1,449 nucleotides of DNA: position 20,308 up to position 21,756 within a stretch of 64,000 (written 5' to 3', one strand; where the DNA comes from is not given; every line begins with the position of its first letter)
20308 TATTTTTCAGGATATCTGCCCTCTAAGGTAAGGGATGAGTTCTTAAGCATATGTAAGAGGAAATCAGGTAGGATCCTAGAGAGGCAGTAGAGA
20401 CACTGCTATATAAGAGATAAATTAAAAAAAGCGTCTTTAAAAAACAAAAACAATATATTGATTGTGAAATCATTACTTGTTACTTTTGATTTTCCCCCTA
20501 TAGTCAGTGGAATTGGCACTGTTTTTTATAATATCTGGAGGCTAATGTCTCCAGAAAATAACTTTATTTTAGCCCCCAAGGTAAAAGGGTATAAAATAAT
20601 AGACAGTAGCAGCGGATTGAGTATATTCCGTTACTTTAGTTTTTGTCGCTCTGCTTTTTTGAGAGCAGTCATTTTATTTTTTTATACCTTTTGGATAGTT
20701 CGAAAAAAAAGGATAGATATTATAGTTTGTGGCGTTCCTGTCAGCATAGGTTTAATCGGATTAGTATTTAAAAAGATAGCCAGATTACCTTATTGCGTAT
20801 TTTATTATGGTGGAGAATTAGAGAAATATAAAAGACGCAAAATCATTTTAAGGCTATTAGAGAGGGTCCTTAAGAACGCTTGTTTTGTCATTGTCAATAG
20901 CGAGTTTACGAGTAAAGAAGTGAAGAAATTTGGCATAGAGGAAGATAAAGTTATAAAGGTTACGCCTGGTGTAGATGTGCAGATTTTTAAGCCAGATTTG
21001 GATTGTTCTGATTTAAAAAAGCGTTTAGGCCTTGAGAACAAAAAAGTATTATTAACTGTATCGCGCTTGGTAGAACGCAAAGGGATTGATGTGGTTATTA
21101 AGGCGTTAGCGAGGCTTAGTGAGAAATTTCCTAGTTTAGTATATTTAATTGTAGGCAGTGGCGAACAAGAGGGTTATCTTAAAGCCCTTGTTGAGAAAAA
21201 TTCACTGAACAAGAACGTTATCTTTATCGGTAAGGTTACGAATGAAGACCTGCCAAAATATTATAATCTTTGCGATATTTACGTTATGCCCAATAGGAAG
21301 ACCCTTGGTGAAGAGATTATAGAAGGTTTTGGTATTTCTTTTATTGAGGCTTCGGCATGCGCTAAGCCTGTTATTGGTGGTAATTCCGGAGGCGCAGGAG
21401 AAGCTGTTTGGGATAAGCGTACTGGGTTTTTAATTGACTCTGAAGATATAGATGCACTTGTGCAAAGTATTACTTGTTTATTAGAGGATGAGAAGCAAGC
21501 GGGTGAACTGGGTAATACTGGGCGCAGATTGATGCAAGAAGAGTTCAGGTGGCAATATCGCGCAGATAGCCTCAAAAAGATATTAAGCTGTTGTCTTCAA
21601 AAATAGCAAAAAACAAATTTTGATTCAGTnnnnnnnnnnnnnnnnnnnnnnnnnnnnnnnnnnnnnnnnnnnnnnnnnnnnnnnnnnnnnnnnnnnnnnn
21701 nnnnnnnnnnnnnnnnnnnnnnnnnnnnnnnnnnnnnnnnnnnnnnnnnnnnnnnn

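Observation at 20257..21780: Near-identical duplicated methyltransferase 5' fragment flanking a GT4 gene, a footprint of recent cassette insertion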

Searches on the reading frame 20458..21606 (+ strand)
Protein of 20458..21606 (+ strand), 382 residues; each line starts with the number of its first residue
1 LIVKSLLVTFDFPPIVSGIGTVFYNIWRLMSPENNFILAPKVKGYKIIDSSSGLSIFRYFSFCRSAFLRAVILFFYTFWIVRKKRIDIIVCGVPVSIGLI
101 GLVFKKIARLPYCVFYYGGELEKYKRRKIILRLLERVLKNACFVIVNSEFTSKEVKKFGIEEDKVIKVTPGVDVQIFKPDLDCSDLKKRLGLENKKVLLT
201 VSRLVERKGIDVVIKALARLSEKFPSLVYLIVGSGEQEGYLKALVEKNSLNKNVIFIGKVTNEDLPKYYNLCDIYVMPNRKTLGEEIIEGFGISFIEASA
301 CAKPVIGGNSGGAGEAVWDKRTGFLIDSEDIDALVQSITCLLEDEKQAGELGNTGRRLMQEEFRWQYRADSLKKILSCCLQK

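Call 6: search_protein_families(library=pfam, proteins=[window:20458-21606:+], max_evalue=0.01)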
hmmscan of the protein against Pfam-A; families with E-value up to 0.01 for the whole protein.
window:20458-21606:+ (382 aa): 6 families
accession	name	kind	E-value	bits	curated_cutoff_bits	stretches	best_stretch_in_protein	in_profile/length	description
PF00534.26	Glycos_transf_1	-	5.7e-45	153.4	26.4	1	187-357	6-171/172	Glycosyl transferases group 1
PF13692.12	Glyco_trans_1_4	-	3.1e-33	115.4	27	1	196-344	2-142/142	Glycosyl transferases group 1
PF13439.12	Glyco_transf_4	-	8.2e-11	42.7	28.5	1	59-175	46-169/170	Glycosyltransferase Family 4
PF13524.12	Glyco_trans_1_2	-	2.1e-08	34.7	25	1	217-372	6-142/144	Glycosyl transferase-like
PF13579.12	Glyco_trans_4_4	-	2.1e-05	25.3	29.7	1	75-166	67-153/158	Glycosyl transferase 4-like domain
PF20706.3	GT4-conflict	-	3.1e-05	23.6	26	1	171-372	171-385/385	Family 4 Glycosyltransferase in conflict systems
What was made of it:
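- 20464..21606 (+): GT4 glycosyltransferase ('GT4x'), intact. It most likely starts at GTG 20464, where homologues have ATG. The mechanical ORF starts at TTG 20458, and the gene callers used the ATG at 20545, which cuts off the conserved N-terminus. Pfam Glycos_transf_1, E = 6e-45 (call 6).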

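Call 19: find_homologous_proteins(query=window:20458-21606:+, max_evalue=1e-40)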
Query window:20458-21606:+ (382 aa): 346 proteins with E <= 1e-40 among 8000 candidates; the best 120 are listed.
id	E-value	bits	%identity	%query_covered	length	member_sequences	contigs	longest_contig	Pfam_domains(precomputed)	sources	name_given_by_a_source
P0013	1.1e-229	780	100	92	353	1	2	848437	PF00534.27,PF13579.13,PF13524.13,PF13439.13,PF13692.13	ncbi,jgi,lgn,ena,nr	ncbi:MAG: glycosyltransferase family 4 protein [Candidatus Omnitrophica bacterium]|nr:glycosyltransf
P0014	1.4e-147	510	58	98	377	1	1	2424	PF00534.27,PF13524.13,PF13439.13,PF20706.4,PF13692.13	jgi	-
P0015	3.1e-142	492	56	99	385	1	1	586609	PF00534.27,PF13579.13,PF13524.13,PF13439.13,PF20706.4,PF13692.13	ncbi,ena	-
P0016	1.3e-141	490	56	98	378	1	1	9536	PF00534.27,PF13579.13,PF13524.13,PF13439.13,PF20706.4,PF13692.13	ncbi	-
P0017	2.8e-140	486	57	99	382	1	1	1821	PF00534.27,PF13579.13,PF13524.13,PF13439.13,PF13692.13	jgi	jgi:phosphatidylinositol alpha-1,6-mannosyltransferase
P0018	2.6e-137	476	57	98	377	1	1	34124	PF00534.27,PF13524.13,PF13439.13,PF13692.13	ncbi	ncbi:MAG: glycosyltransferase family 4 protein [Candidatus Omnitrophota bacterium]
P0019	8.4e-137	474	55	98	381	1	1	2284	PF00534.27,PF13579.13,PF13524.13,PF13439.13,PF13692.13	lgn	-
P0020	1.5e-136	474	57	98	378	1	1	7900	PF00534.27,PF13524.13,PF13439.13,PF13692.13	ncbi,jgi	jgi:phosphatidylinositol alpha-1,6-mannosyltransferase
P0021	2.9e-136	473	55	99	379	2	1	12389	PF00534.27,PF13524.13,PF13439.13,PF13692.13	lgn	-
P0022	4.2e-136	472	54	99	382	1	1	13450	PF00534.27,PF13579.13,PF13524.13,PF13439.13,PF13692.13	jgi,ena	-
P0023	7.5e-133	461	55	98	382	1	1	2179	PF00534.27,PF13524.13,PF13439.13,PF13692.13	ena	-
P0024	6.2e-130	452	53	98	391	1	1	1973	PF00534.27,PF13579.13,PF13524.13,PF13439.13,PF13692.13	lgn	-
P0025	4.4e-126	439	51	98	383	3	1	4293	PF00534.27,PF13579.13,PF13524.13,PF13439.13,PF13692.13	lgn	-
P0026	2.7e-125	436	54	95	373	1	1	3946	PF00534.27,PF13579.13,PF13524.13,PF13439.13,PF13692.13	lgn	-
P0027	9.0e-125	435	53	98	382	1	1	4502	PF00534.27,PF13579.13,PF13524.13,PF13439.13,PF13692.13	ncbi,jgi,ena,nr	ncbi:MAG: glycosyltransferase family 4 protein [Candidatus Omnitrophica bacterium]|nr:glycosyltransf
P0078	2.7e-99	351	59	71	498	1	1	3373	PF13847.13,PF13489.13,PF00534.27,PF13649.13,PF13524.13,PF13439.13,PF01209.25,PF08241.19,PF08242.19,PF13692.13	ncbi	ncbi:MAG: glycosyltransferase, partial [Candidatus Omnitrophota bacterium]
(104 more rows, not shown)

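Call 20: find_encoding_contigs(protein=P0078, flank=10000, max_places=3)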
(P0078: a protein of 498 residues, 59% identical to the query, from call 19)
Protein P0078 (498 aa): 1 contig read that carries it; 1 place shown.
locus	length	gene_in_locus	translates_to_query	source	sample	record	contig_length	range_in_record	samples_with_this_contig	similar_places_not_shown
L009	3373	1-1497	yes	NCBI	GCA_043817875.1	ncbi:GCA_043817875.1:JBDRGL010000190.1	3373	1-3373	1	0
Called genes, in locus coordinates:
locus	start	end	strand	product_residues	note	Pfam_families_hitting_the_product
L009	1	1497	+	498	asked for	PF13439:Glyco_transf_4, PF00534:Glycos_transf_1, PF13692:Glyco_trans_1_4, PF13489:Methyltransf_23, PF13847:Methyltransf_31, PF08241:Methyltransf_11, PF08242:Methyltransf_12, PF13649:Methyltransf_25, +2 more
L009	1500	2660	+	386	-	PF01041:DegT_DnrJ_EryC1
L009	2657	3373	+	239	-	PF13353:Fer4_12, PF04055:Radical_SAM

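Call 21: find_encoding_contigs(protein=P0015, flank=10000, max_places=3)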
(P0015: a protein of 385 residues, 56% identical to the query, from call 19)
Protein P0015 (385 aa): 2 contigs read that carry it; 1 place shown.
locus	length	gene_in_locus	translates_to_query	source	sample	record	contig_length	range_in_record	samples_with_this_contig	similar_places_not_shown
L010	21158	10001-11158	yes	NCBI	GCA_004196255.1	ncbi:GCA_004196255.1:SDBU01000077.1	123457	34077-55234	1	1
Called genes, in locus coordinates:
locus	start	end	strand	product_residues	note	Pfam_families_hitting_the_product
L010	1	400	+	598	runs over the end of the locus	PF02366:PMT, PF13231:PMT_2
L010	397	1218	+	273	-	PF10096:DUF2334, PF09960:DUF2194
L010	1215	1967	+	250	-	PF00535:Glycos_transf_2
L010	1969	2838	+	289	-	PF00535:Glycos_transf_2, PF13641:Glyco_tranf_2_3, PF13632:Glyco_trans_2_3 (weak), PF02709:Glyco_transf_7C (weak)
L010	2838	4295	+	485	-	PF02310:B12-binding, PF04055:Radical_SAM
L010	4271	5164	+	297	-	PF08003:Methyltransf_9 (weak), PF01209:Ubie_methyltran, PF13489:Methyltransf_23, PF07021:MetW, PF08241:Methyltransf_11, PF08242:Methyltransf_12, PF13649:Methyltransf_25, PF13847:Methyltransf_31, +1 more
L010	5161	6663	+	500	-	-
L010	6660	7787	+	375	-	PF13439:Glyco_transf_4, PF13579:Glyco_trans_4_4, PF00534:Glycos_transf_1, PF13692:Glyco_trans_1_4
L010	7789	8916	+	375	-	PF13439:Glyco_transf_4, PF20706:GT4-conflict (weak), PF00534:Glycos_transf_1, PF13692:Glyco_trans_1_4, PF13524:Glyco_trans_1_2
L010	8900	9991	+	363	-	PF13439:Glyco_transf_4, PF00982:Glyco_transf_20 (faint), PF20706:GT4-conflict, PF00534:Glycos_transf_1, PF13692:Glyco_trans_1_4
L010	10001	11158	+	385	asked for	PF13439:Glyco_transf_4, PF13579:Glyco_trans_4_4 (weak), PF20706:GT4-conflict (weak), PF00534:Glycos_transf_1, PF13692:Glyco_trans_1_4, PF13524:Glyco_trans_1_2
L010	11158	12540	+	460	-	PF00535:Glycos_transf_2, PF10111:Glyco_tranf_2_2, PF13489:Methyltransf_23, PF13847:Methyltransf_31, PF08241:Methyltransf_11, PF08242:Methyltransf_12, PF13649:Methyltransf_25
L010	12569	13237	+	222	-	PF13489:Methyltransf_23, PF01209:Ubie_methyltran, PF05401:NodS, PF05175:MTS (weak), PF13847:Methyltransf_31, PF08241:Methyltransf_11, PF08242:Methyltransf_12, PF13649:Methyltransf_25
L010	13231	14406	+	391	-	PF01041:DegT_DnrJ_EryC1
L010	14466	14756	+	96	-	PF05402:PqqD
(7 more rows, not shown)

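Call 25: find_related_loci(query=A2, collection=genome_contigs, flank=6000)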
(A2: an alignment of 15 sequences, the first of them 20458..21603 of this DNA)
Query A2 (382 aa) in genome_contigs; peptide patterns used: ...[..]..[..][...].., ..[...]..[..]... (x = any residue, [..] = any of these).
230 stretches matched a pattern; 209 encode a relative of the query (tblastn E <= 1e-3); the best 80 are kept; 80 distinct loci.
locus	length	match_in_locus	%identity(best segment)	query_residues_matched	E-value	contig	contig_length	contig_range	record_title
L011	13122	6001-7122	57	3-377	2e-141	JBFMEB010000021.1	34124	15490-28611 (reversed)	MAG: Candidatus Omnitrophota bacterium isolate MAG234 MAG234_21, whole genome shotgun sequence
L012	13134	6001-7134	55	1-378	6e-135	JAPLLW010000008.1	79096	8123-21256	MAG: Candidatus Omnitrophota bacterium isolate LacPavin_0419_WC70L_MAG_40_11 LacPavin_0419_WC70L_scaffold_819696, whole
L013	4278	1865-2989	53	3-377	5e-131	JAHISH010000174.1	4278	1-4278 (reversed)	MAG: Candidatus Omnitrophota bacterium isolate MM_PC_MetaG.mb.163 MM_PC_MetaG.mb.163_k141_1177080, whole genome shotgun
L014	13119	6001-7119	52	4-376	8e-121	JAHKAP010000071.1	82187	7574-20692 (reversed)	MAG: Candidatus Omnitrophota bacterium isolate Undefined_mixed_planktonic.mb.47 Undefined_mixed_pl.mb.47_k141_1262768, w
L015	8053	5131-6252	51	3-376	2e-116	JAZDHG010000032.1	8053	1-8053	MAG: Candidatus Omnitrophota bacterium isolate MEGAHIT-group-0.309 k141_17176713, whole genome shotgun sequence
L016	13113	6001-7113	49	6-376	6e-115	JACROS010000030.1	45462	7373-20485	MAG: Candidatus Omnitrophota bacterium isolate NC_groundwater_1967_Pr3_S-0.2um_38_3 scaffold_246379, whole genome shotgu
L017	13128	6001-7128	47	1-376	5e-110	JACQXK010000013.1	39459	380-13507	MAG: Candidatus Omnitrophota bacterium isolate NC_groundwater_1513_Pr4_B-0.1um_40_4 SR1-18-B1_scaffold_71629, whole geno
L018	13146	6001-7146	45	1-380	2e-101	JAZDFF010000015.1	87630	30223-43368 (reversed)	MAG: Candidatus Omnitrophota bacterium isolate MEGAHIT-group-0.194 k141_5562992, whole genome shotgun sequence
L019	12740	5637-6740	41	2-366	1e-87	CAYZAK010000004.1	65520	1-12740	MAG TPA_asm: uncultured bacterium isolate binchicken_co32_211 genome assembly, contig: NODE_337_length_65520_cov_17.5484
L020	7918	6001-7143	38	1-377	4e-84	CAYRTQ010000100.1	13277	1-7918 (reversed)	MAG TPA_asm: uncultured bacterium isolate SRP192927_co3_107 genome assembly, contig: NODE_11136_length_13277_cov_4.65436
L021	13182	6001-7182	39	1-380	1e-81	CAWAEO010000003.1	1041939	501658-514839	MAG: Nitrospirota bacterium isolate MFD03726.bin.2.162 genome assembly, contig: contig_32879, whole genome shotgun seque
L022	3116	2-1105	39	14-377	1e-79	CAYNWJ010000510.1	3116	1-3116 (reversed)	MAG TPA_asm: uncultured bacterium isolate SRP141376_co4_255 genome assembly, contig: NODE_52820_length_3116_cov_3.513231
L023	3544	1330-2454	38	5-374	6e-75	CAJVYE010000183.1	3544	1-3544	MAG TPA_asm: uncultured Nitrospirae bacterium isolate DRR093005_bin.43_MetaBAT_v2.12.1_MAG genome assembly, contig: NODE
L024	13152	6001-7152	36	6-381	2e-71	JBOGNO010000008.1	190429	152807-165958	MAG: Candidatus Acidiferrales bacterium isolate SE1532_maxbin2.bin.1 NODE_17_length_190429_cov_2.494057, whole genome sh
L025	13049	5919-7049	36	3-372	1e-68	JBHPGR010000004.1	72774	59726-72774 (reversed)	Candidatus Omnitrophota bacterium isolate SAG AM-311-N03 NODE_4_length_72774_cov_31.604698, whole genome shotgun sequenc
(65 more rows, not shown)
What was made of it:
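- Tried and rejected: The GTDB genome scan with a GT4 profile gave Omnitrophota loci at 57% identity or less (call 25).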

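Call 31: find_encoding_contigs(protein=P0022, flank=7000, max_places=2)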
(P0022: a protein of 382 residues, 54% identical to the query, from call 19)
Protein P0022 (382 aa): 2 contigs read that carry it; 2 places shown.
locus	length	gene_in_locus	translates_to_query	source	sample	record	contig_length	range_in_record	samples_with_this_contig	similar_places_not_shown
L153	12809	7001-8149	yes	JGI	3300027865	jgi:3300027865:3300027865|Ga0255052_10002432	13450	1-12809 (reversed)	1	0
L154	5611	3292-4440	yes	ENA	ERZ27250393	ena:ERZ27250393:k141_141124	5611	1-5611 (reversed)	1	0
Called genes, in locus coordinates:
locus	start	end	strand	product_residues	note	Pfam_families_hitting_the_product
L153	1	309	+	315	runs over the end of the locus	?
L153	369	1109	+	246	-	PF05050:Methyltransf_21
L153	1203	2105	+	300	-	PF13489:Methyltransf_23, PF08241:Methyltransf_11, PF08242:Methyltransf_12, PF13649:Methyltransf_25, PF13847:Methyltransf_31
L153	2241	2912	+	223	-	PF08241:Methyltransf_11, PF13649:Methyltransf_25 (weak), PF13847:Methyltransf_31 (weak)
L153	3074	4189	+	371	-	PF01041:DegT_DnrJ_EryC1, PF00155:Aminotran_1_2 (weak), PF01053:Cys_Met_Meta_PP (weak), PF01212:Beta_elim_lyase (weak)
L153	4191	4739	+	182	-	PF13302:Acetyltransf_3, PF13420:Acetyltransf_4, PF00583:Acetyltransf_1, PF13523:Acetyltransf_8, PF13508:Acetyltransf_7 (weak)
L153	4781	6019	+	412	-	PF13439:Glyco_transf_4 (weak), PF13477:Glyco_trans_4_2 (faint), PF00534:Glycos_transf_1, PF13692:Glyco_trans_1_4, PF13524:Glyco_trans_1_2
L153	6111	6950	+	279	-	PF13641:Glyco_tranf_2_3, PF00535:Glycos_transf_2, PF10111:Glyco_tranf_2_2 (weak)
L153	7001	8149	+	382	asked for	PF13439:Glyco_transf_4, PF13579:Glyco_trans_4_4 (faint), PF00534:Glycos_transf_1, PF13692:Glyco_trans_1_4, PF13524:Glyco_trans_1_2 (weak)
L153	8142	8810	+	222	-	PF01209:Ubie_methyltran, PF13489:Methyltransf_23, PF05175:MTS, PF13847:Methyltransf_31, PF02390:Methyltransf_4, PF08241:Methyltransf_11, PF08242:Methyltransf_12, PF13649:Methyltransf_25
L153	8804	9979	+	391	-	PF01041:DegT_DnrJ_EryC1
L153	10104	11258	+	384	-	PF13353:Fer4_12 (weak), PF04055:Radical_SAM, PF13186:SPASM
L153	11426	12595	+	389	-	PF13439:Glyco_transf_4, PF13477:Glyco_trans_4_2 (weak), PF13579:Glyco_trans_4_4, PF20706:GT4-conflict (weak), PF00534:Glycos_transf_1, PF13692:Glyco_trans_1_4, PF13524:Glyco_trans_1_2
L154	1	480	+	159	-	?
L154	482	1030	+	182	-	PF13302:Acetyltransf_3, PF13420:Acetyltransf_4, PF00583:Acetyltransf_1, PF13523:Acetyltransf_8, PF13508:Acetyltransf_7 (weak)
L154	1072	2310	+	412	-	PF13439:Glyco_transf_4 (weak), PF13477:Glyco_trans_4_2 (faint), PF00534:Glycos_transf_1, PF13692:Glyco_trans_1_4, PF13524:Glyco_trans_1_2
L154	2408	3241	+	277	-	PF13641:Glyco_tranf_2_3, PF00535:Glycos_transf_2, PF10111:Glyco_tranf_2_2 (weak)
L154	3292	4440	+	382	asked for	PF13439:Glyco_transf_4, PF13579:Glyco_trans_4_4 (faint), PF00534:Glycos_transf_1, PF13692:Glyco_trans_1_4, PF13524:Glyco_trans_1_2 (weak)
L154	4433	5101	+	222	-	PF01209:Ubie_methyltran, PF13489:Methyltransf_23, PF05175:MTS, PF13847:Methyltransf_31, PF02390:Methyltransf_4, PF08241:Methyltransf_11, PF08242:Methyltransf_12, PF13649:Methyltransf_25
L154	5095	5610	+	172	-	?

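Call 32: find_encoding_contigs(protein=P0021, flank=7000, max_places=2)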
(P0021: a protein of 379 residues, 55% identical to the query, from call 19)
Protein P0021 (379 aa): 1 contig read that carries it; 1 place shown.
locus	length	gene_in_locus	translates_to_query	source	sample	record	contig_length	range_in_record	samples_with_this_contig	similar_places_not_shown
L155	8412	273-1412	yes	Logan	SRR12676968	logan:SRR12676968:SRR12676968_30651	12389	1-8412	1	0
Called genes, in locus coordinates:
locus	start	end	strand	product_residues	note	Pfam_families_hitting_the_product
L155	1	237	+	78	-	?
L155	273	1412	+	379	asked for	PF13439:Glyco_transf_4, PF00534:Glycos_transf_1, PF13692:Glyco_trans_1_4, PF13524:Glyco_trans_1_2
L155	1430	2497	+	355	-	PF01209:Ubie_methyltran, PF05175:MTS (weak), PF13489:Methyltransf_23, PF13847:Methyltransf_31, PF08241:Methyltransf_11, PF08242:Methyltransf_12, PF13649:Methyltransf_25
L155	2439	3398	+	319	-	-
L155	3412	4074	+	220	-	PF13489:Methyltransf_23, PF01209:Ubie_methyltran, PF13847:Methyltransf_31, PF02390:Methyltransf_4, PF08241:Methyltransf_11, PF08242:Methyltransf_12, PF13649:Methyltransf_25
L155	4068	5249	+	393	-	PF01041:DegT_DnrJ_EryC1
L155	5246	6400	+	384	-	PF13353:Fer4_12, PF04055:Radical_SAM, PF13186:SPASM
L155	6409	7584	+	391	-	PF13439:Glyco_transf_4, PF13477:Glyco_trans_4_2, PF13579:Glyco_trans_4_4, PF00534:Glycos_transf_1, PF13692:Glyco_trans_1_4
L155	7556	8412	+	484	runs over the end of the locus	-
